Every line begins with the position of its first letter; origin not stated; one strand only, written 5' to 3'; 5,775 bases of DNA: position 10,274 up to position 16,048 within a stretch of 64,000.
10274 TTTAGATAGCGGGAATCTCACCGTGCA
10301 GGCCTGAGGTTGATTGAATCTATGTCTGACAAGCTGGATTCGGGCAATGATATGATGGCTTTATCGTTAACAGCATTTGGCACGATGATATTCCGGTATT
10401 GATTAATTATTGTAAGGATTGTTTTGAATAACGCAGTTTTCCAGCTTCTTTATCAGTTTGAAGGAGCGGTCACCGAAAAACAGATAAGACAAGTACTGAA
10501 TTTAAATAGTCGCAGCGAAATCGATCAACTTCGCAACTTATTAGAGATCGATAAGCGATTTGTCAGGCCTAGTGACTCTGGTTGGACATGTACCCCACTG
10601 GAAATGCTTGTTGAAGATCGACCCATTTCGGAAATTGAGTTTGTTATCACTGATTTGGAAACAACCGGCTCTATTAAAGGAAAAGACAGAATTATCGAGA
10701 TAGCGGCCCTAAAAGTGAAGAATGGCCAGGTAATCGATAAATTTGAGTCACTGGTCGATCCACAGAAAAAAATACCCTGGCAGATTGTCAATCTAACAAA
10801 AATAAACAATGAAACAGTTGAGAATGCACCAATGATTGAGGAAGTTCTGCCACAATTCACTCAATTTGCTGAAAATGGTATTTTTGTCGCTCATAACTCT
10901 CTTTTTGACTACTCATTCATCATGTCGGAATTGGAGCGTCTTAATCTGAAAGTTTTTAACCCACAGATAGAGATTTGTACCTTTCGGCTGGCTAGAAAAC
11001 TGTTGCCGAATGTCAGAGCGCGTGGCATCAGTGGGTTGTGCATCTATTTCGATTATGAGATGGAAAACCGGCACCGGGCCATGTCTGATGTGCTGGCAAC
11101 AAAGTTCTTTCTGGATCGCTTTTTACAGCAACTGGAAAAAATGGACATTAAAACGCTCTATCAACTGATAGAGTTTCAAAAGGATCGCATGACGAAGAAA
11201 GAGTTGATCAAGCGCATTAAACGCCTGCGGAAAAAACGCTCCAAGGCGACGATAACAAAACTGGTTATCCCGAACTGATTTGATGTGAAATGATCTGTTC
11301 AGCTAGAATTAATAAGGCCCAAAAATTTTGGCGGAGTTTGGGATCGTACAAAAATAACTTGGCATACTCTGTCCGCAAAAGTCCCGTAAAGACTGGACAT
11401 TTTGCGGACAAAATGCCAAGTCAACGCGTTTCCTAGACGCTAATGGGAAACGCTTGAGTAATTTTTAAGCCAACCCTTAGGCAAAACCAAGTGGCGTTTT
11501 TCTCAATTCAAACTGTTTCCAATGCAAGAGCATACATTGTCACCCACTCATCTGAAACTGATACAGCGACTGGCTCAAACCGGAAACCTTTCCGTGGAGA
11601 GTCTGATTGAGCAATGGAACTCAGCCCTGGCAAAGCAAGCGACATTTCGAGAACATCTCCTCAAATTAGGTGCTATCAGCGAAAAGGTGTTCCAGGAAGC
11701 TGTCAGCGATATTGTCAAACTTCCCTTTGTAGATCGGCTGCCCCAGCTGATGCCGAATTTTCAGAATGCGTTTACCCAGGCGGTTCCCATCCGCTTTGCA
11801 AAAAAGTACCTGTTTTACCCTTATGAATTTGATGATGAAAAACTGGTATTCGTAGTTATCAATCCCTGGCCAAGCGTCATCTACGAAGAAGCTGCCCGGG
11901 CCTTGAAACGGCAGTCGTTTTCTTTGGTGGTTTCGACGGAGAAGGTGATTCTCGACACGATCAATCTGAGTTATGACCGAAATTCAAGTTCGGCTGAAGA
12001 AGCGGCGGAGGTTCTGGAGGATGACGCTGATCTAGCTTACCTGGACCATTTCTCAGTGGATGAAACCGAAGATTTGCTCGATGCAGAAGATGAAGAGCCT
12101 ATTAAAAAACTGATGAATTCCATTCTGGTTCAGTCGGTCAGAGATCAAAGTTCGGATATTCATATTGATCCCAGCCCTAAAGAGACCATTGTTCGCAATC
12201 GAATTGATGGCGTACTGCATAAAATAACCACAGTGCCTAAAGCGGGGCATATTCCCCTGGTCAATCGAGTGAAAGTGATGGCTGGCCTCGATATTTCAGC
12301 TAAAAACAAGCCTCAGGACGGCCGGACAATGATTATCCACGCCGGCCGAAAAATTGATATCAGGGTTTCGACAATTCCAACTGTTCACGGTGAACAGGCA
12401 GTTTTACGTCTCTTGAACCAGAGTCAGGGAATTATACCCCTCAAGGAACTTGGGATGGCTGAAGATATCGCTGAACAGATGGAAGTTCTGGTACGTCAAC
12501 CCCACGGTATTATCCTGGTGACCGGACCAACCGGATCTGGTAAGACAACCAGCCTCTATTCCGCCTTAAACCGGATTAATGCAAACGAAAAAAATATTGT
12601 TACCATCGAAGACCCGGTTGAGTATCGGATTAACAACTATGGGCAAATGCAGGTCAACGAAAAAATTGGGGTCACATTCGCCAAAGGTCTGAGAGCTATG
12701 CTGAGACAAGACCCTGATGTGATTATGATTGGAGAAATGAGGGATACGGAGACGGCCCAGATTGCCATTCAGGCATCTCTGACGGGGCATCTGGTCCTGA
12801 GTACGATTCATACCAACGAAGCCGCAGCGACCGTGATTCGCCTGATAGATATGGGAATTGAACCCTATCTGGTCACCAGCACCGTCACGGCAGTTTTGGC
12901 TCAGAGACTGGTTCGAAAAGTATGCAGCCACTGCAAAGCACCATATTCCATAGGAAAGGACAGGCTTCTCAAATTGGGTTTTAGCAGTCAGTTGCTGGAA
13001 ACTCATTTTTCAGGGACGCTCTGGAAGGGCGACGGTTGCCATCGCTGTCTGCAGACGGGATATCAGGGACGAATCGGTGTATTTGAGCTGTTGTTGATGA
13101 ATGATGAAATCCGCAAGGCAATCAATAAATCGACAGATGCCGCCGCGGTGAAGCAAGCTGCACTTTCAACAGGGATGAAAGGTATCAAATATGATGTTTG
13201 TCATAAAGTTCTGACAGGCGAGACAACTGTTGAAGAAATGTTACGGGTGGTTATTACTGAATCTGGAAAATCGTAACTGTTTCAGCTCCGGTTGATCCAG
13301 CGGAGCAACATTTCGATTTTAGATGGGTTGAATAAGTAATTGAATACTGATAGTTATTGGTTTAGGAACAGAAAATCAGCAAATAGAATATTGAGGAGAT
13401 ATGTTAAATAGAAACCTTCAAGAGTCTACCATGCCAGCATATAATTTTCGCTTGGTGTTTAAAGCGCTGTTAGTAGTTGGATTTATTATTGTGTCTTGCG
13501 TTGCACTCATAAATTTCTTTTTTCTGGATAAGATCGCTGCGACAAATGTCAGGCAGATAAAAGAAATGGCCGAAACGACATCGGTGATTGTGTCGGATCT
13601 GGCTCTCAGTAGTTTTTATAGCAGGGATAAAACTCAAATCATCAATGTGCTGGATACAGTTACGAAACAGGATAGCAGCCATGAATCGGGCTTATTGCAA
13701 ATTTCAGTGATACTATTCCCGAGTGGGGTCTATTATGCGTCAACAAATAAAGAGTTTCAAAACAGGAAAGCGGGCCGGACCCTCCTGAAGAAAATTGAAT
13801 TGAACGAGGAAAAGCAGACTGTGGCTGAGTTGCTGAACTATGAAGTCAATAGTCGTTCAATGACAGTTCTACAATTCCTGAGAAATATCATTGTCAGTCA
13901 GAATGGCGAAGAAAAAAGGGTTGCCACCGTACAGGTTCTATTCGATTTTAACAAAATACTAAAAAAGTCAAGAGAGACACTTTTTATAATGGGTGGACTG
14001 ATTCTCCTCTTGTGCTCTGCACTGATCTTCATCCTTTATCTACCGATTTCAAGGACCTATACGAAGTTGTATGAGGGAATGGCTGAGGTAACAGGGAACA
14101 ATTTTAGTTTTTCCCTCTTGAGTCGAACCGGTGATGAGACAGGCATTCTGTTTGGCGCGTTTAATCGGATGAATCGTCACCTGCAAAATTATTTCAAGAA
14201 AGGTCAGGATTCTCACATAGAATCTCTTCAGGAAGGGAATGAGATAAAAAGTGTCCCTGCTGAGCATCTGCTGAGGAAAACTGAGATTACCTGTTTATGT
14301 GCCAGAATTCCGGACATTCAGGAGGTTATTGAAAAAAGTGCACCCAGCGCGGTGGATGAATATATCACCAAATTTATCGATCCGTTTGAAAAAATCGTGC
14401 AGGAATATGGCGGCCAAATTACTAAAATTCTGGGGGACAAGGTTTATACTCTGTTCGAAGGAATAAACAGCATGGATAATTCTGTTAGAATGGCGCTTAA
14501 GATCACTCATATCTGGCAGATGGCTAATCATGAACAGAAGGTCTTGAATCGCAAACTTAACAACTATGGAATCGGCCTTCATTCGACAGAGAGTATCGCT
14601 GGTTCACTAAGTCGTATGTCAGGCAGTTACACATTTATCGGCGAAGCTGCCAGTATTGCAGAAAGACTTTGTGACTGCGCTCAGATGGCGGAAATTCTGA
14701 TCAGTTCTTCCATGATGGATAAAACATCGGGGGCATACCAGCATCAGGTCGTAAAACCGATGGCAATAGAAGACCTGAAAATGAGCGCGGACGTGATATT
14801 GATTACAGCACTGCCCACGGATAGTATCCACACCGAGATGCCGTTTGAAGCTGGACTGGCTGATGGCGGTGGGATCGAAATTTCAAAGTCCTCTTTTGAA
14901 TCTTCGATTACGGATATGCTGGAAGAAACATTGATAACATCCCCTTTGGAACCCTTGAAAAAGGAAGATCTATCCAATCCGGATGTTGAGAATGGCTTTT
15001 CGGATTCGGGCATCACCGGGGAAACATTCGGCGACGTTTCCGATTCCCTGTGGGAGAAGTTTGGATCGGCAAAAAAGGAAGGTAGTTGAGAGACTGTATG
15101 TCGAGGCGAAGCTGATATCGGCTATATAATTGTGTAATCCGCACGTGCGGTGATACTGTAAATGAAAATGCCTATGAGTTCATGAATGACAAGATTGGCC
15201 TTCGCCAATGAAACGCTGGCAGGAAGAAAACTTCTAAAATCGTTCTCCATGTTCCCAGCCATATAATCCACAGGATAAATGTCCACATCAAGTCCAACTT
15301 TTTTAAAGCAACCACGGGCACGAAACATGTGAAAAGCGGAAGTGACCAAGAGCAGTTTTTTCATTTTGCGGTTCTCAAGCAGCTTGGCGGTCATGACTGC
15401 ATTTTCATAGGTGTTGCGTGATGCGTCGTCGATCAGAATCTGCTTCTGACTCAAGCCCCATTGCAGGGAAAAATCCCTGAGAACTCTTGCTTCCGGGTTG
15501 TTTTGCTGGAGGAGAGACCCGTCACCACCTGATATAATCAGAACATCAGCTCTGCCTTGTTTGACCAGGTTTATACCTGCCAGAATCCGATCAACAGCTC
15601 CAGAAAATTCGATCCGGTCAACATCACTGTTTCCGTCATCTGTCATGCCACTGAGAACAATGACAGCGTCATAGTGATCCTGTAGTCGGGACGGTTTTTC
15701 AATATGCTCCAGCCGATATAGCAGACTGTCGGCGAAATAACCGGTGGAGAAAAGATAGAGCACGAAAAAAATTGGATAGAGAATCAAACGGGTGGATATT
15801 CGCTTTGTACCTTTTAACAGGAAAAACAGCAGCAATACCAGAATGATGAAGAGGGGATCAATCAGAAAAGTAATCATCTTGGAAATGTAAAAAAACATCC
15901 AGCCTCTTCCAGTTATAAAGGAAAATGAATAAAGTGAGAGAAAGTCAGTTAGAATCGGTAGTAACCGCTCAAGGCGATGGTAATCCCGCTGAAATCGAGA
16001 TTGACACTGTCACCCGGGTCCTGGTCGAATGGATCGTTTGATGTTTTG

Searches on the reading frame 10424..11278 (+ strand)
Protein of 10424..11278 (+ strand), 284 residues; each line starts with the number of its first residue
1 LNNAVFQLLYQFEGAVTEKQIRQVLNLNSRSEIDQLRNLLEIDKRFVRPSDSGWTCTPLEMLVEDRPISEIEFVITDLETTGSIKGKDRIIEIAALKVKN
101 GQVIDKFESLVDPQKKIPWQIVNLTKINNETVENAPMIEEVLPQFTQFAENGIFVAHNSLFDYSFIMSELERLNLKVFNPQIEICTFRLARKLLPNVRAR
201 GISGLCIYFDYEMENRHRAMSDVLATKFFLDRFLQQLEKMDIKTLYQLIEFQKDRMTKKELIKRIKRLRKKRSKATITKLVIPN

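Call 46: search_protein_families(library=pfam, proteins=[window:10424-11278:+], max_evalue=0.00001)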
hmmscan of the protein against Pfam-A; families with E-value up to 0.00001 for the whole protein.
window:10424-11278:+ (284 aa): 1 family
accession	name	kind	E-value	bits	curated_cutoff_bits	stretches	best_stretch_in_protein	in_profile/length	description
PF00929.31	RNase_T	-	4.3e-32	112.4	24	1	74-226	1-160/164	Exonuclease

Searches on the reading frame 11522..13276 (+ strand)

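Call 46: search_protein_families(library=pfam, proteins=[window:11522-13276:+], max_evalue=0.00001)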
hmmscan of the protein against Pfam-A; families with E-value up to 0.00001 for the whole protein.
window:11522-13276:+ (584 aa): 2 families
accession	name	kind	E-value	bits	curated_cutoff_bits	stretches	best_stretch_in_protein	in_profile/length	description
PF00437.27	T2SSE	-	5.5e-130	433.8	24.9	1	188-575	2-370/370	Type II/IV secretion system protein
PF05157.20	MshEN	-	3.5e-09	37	23.1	1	83-153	17-86/90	MshEN domain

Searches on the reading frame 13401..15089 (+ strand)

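Call 46: search_protein_families(library=pfam, proteins=[window:13401-15089:+], max_evalue=0.00001)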
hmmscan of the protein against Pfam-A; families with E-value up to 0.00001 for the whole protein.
window:13401-15089:+ (562 aa): 1 family
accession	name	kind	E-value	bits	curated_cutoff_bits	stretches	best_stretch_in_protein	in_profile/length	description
PF00211.25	Guanylate_cyc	-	5.7e-09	36.3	21.9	1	293-452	6-166/183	Adenylate and Guanylate cyclase catalytic domain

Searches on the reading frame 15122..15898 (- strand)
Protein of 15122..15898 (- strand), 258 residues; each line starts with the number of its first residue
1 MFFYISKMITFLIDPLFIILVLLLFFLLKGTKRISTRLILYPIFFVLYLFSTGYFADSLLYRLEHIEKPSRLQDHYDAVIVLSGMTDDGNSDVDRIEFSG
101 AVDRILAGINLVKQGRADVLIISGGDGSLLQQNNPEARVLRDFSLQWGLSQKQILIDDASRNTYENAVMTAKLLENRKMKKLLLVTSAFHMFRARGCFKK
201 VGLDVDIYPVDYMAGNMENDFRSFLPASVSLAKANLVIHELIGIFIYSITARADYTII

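Call 46: search_protein_families(library=pfam, proteins=[window:15122-15898:-], max_evalue=0.00001)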
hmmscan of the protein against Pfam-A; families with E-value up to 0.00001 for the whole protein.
window:15122-15898:- (258 aa): 1 family
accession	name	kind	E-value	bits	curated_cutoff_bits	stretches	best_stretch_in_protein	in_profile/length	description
PF02698.23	DUF218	-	1.1e-29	103.5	27.6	1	77-243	1-133/133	DUF218 domain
